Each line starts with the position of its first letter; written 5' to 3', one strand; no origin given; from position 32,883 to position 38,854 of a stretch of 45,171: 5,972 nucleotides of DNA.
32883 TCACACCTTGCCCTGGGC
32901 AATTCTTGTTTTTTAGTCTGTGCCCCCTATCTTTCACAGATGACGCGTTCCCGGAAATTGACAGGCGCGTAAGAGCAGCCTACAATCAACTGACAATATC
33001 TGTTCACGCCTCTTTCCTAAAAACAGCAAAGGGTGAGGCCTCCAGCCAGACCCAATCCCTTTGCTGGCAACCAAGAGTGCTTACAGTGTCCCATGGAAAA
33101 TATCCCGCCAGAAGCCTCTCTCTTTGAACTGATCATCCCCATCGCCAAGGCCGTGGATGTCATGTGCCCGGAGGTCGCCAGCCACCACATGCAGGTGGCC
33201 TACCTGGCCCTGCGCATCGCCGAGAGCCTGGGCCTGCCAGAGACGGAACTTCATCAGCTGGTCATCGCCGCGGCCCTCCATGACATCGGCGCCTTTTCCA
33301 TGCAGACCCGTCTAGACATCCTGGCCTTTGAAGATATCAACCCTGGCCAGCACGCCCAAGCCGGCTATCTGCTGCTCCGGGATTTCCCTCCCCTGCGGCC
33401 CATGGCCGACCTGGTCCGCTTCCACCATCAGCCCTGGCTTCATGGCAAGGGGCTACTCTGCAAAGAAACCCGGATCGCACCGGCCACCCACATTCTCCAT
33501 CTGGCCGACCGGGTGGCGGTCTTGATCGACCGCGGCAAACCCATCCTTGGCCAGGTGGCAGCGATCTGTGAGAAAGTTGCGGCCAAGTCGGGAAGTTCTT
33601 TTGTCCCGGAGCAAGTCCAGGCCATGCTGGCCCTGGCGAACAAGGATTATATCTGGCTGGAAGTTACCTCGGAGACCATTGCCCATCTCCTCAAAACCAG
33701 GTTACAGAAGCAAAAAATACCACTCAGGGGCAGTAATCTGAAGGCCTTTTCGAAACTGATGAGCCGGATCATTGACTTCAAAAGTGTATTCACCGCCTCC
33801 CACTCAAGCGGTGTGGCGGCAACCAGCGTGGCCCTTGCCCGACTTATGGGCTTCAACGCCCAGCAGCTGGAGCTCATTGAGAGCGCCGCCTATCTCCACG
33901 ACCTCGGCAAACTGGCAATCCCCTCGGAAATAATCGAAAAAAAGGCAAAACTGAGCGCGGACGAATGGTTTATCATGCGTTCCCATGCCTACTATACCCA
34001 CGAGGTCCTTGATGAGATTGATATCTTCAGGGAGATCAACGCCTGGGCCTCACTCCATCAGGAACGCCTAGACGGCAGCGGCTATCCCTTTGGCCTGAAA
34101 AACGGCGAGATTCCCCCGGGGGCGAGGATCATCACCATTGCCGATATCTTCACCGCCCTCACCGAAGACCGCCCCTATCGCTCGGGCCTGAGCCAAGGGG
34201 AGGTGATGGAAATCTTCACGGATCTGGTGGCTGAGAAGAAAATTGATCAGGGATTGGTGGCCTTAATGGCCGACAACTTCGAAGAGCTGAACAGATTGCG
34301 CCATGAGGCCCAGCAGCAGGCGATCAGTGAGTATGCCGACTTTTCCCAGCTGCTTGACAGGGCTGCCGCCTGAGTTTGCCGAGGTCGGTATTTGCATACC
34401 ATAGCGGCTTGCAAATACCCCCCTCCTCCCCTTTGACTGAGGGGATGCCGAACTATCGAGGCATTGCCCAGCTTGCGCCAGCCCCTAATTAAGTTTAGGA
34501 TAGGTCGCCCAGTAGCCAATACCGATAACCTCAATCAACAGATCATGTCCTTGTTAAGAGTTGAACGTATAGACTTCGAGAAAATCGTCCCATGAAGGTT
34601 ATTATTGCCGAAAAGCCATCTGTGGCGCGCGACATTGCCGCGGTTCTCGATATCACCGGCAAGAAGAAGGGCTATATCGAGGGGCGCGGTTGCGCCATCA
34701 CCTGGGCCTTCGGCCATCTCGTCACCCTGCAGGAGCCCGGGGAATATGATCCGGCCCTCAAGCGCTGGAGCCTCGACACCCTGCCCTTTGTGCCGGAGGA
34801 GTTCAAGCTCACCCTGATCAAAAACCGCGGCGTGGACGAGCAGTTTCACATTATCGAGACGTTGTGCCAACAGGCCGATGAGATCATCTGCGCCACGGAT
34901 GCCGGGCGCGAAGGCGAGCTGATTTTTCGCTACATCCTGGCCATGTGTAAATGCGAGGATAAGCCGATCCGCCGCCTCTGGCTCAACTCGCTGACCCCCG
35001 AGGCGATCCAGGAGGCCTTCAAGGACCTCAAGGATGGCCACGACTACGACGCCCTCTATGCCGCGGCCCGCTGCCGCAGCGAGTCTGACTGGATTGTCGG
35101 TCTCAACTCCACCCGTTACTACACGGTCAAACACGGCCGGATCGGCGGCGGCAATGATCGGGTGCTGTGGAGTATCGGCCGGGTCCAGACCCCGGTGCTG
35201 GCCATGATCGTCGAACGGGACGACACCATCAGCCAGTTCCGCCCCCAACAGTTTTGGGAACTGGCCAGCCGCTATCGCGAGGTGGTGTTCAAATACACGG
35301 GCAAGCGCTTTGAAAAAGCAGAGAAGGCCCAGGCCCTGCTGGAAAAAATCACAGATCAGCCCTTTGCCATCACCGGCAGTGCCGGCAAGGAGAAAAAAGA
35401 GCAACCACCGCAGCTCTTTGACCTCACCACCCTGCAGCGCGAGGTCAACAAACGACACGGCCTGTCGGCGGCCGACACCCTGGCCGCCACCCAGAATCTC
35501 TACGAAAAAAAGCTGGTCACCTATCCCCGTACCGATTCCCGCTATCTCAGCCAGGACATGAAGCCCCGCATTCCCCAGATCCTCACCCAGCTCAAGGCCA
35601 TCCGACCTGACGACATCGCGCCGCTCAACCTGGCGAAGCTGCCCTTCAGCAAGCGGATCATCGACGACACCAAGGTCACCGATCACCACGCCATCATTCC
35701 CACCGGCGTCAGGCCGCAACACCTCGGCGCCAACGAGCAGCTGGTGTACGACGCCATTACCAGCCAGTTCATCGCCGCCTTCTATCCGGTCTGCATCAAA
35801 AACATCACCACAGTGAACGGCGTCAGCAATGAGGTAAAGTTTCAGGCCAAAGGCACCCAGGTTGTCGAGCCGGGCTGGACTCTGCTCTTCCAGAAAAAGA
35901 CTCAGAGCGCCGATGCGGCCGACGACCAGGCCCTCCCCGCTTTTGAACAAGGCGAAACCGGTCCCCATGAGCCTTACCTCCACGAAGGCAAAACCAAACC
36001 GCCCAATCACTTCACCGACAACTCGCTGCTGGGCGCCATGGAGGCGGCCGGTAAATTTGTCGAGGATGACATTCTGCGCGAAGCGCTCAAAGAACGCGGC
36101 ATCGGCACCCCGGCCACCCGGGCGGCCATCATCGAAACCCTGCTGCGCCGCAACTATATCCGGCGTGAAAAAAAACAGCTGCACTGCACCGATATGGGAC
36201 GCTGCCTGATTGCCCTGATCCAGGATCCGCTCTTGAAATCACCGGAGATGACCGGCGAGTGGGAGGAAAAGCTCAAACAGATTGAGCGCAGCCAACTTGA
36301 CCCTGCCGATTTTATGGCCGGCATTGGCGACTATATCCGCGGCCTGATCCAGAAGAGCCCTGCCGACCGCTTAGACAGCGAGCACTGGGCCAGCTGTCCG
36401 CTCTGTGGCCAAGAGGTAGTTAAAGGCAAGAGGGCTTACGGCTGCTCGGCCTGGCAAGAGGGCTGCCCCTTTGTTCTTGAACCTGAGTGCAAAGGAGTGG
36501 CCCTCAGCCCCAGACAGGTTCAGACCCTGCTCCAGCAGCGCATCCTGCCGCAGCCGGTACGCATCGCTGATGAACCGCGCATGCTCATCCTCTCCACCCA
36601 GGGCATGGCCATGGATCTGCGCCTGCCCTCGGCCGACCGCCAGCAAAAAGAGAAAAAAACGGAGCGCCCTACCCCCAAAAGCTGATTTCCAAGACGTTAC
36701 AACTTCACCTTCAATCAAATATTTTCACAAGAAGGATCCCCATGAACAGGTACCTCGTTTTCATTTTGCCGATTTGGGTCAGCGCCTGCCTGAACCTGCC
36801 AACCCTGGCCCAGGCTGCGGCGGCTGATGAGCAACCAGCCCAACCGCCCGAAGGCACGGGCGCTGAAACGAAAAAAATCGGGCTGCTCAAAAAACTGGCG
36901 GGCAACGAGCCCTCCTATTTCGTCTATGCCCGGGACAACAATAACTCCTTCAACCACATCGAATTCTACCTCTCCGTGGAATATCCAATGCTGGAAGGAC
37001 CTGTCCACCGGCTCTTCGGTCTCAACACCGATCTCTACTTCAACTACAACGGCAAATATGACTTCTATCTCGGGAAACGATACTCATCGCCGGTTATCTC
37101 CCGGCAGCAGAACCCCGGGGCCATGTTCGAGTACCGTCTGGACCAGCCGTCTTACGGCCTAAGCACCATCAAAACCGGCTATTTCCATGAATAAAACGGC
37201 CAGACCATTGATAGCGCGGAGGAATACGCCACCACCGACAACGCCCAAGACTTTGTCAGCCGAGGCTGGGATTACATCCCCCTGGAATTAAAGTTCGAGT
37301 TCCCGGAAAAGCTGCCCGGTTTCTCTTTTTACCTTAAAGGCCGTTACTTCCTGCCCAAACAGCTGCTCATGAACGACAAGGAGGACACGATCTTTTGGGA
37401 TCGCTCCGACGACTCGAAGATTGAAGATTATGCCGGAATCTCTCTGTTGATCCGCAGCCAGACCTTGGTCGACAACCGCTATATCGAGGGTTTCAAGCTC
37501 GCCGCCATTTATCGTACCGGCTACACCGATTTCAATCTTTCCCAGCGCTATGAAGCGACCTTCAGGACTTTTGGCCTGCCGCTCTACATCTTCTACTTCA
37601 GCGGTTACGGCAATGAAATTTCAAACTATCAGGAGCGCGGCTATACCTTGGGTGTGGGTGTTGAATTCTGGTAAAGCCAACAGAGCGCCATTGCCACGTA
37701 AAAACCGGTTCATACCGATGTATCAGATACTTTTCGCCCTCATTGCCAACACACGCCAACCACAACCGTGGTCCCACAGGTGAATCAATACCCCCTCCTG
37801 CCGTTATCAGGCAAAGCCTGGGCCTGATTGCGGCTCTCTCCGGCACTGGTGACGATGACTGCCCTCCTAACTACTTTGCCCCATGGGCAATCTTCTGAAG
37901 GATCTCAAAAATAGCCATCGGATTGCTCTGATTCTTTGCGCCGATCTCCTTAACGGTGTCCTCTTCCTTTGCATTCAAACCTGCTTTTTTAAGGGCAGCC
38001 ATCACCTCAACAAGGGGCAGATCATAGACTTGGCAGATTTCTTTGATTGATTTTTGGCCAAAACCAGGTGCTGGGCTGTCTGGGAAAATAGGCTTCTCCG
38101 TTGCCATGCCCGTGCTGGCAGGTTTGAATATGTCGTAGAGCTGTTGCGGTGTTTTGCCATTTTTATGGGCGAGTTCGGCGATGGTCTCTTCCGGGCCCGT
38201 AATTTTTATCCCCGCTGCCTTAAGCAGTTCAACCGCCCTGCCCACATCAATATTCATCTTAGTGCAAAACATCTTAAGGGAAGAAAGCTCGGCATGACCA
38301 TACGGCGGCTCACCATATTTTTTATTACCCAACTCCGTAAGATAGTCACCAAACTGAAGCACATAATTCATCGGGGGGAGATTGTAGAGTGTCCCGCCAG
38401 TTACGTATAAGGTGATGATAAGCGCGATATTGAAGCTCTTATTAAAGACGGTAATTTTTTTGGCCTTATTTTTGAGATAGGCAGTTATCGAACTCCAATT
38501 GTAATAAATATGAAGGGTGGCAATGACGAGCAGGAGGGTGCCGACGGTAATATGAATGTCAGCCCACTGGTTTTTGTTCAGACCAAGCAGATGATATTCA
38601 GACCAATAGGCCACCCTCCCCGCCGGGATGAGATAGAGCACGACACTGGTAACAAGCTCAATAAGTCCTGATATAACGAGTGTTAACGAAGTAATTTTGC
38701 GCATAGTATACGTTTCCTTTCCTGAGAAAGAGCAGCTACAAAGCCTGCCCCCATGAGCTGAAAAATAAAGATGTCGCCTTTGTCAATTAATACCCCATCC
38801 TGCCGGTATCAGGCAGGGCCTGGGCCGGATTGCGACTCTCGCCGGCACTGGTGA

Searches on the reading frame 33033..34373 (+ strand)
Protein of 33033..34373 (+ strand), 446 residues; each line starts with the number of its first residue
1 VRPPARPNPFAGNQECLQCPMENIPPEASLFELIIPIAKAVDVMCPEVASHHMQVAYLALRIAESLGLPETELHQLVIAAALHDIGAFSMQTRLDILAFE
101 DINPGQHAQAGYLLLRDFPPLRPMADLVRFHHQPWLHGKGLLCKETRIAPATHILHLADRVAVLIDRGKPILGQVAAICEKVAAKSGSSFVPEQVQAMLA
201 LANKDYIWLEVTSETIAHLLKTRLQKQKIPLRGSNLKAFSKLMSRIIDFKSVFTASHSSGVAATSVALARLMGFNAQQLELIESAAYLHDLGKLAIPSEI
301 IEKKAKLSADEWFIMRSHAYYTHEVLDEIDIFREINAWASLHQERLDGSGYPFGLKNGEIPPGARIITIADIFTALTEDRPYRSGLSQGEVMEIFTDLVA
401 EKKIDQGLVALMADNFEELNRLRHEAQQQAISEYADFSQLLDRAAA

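Call 28: search_protein_families(library=ncbifam, proteins=[window:33033-34373:+], max_evalue=1e-8)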
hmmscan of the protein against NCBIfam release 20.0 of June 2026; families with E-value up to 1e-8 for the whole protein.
window:33033-34373:+ (446 aa): 3 families
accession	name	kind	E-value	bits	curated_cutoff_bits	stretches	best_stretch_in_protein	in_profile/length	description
NF053512.1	nitric_RR_NosR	exception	4e-42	144.7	400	2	234-431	172-369/422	response regulator c-di-GMP phosphodiesterase, NosR family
TIGR00277.1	HDIG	domain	2.5e-13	49.7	27.6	0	255-340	6-79/84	HDIG domain-containing metalloprotein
TIGR02621.3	cas3_GSU0051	exception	7.2e-10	38.3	400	0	48-86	671-709/854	type I-G CRISPR-associated helicase/endonuclease Cas3g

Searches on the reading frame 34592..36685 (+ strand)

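Call 29: search_protein_families(library=pfam, proteins=[window:34592-36685:+], max_evalue=0.00001)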
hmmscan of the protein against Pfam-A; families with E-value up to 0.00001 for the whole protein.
window:34592-36685:+ (697 aa): 2 families
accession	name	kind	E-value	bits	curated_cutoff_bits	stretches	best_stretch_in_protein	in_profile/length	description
PF01131.25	Topoisom_bac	-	5e-113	378.6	35.1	1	152-575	3-410/411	DNA topoisomerase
PF01751.28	Toprim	-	1.2e-12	48.2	23.1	1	3-132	2-94/96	Toprim domain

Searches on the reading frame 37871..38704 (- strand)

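Call 29: search_protein_families(library=pfam, proteins=[window:37871-38704:-], max_evalue=0.00001)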
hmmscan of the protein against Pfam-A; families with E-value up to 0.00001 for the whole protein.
window:37871-38704:- (277 aa): 1 family
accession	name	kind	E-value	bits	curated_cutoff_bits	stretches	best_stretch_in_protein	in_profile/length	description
PF14358.11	DUF4405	-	1.6e-16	61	26.7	1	4-70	1-66/66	Domain of unknown function (DUF4405)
